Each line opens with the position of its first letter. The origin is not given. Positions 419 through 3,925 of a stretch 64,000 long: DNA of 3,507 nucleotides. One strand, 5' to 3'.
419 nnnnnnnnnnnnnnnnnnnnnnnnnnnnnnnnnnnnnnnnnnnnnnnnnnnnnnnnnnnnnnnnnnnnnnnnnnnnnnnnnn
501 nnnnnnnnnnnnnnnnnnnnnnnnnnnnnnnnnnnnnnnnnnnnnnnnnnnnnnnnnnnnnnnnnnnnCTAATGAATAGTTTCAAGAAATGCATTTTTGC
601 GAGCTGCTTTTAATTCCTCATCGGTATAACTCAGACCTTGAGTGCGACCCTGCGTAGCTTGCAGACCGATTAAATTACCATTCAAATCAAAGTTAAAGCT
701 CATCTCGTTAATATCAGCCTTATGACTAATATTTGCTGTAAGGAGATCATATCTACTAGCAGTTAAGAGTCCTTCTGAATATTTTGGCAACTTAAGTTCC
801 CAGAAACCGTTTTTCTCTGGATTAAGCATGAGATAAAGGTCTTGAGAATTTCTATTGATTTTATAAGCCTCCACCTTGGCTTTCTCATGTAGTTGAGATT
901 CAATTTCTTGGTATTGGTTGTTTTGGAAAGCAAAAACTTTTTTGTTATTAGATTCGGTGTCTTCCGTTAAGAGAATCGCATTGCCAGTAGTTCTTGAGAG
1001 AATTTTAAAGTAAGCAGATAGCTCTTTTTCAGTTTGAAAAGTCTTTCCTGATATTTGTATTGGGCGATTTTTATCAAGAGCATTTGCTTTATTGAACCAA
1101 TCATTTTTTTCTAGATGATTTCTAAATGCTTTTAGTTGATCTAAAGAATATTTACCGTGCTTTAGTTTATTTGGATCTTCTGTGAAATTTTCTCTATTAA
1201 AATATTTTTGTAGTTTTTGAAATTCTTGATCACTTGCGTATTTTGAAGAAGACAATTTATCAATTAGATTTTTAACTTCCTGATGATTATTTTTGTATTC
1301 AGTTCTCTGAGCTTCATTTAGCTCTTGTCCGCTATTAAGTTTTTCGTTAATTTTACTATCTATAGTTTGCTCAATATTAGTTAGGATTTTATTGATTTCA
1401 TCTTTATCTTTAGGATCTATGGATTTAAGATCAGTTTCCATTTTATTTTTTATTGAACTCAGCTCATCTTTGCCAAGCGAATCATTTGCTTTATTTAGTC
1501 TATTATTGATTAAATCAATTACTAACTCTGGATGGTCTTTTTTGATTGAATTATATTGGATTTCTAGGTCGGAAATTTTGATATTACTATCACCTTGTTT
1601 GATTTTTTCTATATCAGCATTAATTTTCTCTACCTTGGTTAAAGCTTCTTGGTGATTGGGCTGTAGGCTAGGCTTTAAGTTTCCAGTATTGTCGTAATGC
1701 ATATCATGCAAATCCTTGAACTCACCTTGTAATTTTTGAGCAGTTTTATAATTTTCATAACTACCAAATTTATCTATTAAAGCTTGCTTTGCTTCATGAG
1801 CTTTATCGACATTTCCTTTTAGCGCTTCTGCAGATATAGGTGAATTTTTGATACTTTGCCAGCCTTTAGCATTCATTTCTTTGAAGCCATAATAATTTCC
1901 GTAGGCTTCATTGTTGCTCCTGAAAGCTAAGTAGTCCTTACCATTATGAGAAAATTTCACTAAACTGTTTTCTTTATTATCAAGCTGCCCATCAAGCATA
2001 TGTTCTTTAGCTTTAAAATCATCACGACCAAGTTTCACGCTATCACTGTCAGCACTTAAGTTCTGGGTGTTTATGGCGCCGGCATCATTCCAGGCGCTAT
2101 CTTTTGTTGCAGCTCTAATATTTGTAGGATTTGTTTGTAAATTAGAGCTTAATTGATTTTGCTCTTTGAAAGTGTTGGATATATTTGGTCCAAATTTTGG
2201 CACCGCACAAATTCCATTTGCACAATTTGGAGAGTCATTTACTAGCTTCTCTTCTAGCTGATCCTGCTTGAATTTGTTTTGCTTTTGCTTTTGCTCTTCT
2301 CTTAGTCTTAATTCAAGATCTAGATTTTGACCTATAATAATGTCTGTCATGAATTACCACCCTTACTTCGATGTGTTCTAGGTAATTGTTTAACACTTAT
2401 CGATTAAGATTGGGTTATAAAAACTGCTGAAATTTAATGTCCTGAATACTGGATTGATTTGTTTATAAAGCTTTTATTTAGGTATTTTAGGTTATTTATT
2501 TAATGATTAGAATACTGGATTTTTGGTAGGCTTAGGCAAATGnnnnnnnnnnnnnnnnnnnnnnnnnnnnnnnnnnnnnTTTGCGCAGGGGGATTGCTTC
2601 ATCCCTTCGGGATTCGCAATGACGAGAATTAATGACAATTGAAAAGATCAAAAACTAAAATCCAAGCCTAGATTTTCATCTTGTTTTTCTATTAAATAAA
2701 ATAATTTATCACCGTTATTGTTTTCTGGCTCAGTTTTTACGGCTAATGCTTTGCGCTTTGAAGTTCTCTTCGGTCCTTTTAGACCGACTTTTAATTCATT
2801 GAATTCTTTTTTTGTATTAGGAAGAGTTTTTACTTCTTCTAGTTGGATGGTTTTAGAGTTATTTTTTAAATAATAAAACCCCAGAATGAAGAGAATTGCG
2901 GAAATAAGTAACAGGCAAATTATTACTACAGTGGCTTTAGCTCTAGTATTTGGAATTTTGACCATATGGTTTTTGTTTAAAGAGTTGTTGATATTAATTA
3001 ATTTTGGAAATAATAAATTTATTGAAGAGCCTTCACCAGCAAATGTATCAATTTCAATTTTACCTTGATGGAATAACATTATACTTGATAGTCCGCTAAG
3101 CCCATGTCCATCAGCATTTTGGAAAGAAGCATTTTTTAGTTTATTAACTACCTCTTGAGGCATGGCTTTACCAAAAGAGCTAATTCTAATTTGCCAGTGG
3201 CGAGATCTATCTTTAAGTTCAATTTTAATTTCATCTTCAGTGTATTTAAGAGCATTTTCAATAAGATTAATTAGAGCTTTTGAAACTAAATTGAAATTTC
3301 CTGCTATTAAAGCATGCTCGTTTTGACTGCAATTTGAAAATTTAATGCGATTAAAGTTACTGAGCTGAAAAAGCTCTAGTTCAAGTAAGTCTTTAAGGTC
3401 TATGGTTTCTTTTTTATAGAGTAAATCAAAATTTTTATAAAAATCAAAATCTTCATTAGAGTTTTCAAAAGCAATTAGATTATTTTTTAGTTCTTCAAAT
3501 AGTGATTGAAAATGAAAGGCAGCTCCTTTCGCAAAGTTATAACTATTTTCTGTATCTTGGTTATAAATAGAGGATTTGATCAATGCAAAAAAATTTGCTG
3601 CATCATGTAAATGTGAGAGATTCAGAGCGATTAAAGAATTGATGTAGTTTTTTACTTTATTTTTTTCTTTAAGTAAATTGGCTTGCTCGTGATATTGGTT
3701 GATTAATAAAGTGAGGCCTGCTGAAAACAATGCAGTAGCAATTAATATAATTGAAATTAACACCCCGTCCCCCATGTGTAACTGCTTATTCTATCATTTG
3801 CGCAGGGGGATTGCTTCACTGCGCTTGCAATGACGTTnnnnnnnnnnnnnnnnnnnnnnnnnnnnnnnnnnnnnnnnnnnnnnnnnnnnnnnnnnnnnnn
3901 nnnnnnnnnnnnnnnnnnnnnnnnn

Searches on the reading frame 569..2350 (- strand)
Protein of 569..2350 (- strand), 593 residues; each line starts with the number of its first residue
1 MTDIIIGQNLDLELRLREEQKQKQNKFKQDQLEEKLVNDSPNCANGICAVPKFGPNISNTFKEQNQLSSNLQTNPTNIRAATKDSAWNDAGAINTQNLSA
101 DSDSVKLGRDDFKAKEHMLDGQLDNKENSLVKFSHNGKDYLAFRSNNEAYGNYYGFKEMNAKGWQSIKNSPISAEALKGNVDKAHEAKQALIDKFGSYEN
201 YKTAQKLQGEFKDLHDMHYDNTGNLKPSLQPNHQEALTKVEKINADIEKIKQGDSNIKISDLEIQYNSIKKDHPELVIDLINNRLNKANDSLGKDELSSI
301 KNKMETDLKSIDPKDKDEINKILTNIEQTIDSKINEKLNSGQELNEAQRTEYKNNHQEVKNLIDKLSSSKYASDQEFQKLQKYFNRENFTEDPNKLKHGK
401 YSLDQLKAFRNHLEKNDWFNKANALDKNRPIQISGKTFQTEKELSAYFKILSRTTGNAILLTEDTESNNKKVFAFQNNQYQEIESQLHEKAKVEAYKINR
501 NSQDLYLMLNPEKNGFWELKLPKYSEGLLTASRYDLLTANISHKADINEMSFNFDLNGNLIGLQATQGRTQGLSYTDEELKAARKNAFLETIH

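Call 5: search_protein_families(library=pfam, proteins=[window:569-2350:-], max_evalue=1)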
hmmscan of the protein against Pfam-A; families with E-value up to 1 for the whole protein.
window:569-2350:- (593 aa): 3 families
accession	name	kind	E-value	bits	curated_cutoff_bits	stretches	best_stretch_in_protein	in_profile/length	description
PF11304.13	DUF3106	-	0.077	13.9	24.3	1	303-381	14-95/104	Protein of unknown function (DUF3106)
PF19425.4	Csd3_N2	-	0.1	13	27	1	116-154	59-94/122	Csd3 second domain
PF02987.21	LEA_4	-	0.98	9.8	51.1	1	181-206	5-29/44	Late embryogenesis abundant protein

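Call 6: search_protein_families(library=ncbifam, proteins=[window:569-2350:-], max_evalue=1)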
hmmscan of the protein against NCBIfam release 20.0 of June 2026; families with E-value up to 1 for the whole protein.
window:569-2350:- (593 aa): 1 family
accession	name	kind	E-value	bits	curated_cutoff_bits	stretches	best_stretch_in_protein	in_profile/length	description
NF010470.0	PRK13895.1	subfamily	0.39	10.4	139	1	269-364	20-116/144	conjugal transfer protein TraM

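Call 36: search_protein_families(library=phrogs, proteins=[window:569-2350:-], max_evalue=0.1)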
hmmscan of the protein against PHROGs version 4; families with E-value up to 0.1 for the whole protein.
window:569-2350:- (593 aa): 0 families

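Call 37: search_protein_families(library=padloc, proteins=[window:569-2350:-], max_evalue=0.1)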
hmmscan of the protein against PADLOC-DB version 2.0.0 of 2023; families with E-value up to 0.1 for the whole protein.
window:569-2350:- (593 aa): 0 families

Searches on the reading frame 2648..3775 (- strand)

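Call 8: search_protein_families(library=pfam, proteins=[window:2648-3775:-], max_evalue=0.001)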
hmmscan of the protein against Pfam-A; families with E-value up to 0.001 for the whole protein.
window:2648-3775:- (375 aa): 1 family
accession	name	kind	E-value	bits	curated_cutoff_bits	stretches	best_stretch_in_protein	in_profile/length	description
PF02518.31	HATPase_c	-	1.9e-10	41.6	26.4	1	164-258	6-109/111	Histidine kinase-, DNA gyrase B-, and HSP90-like ATPase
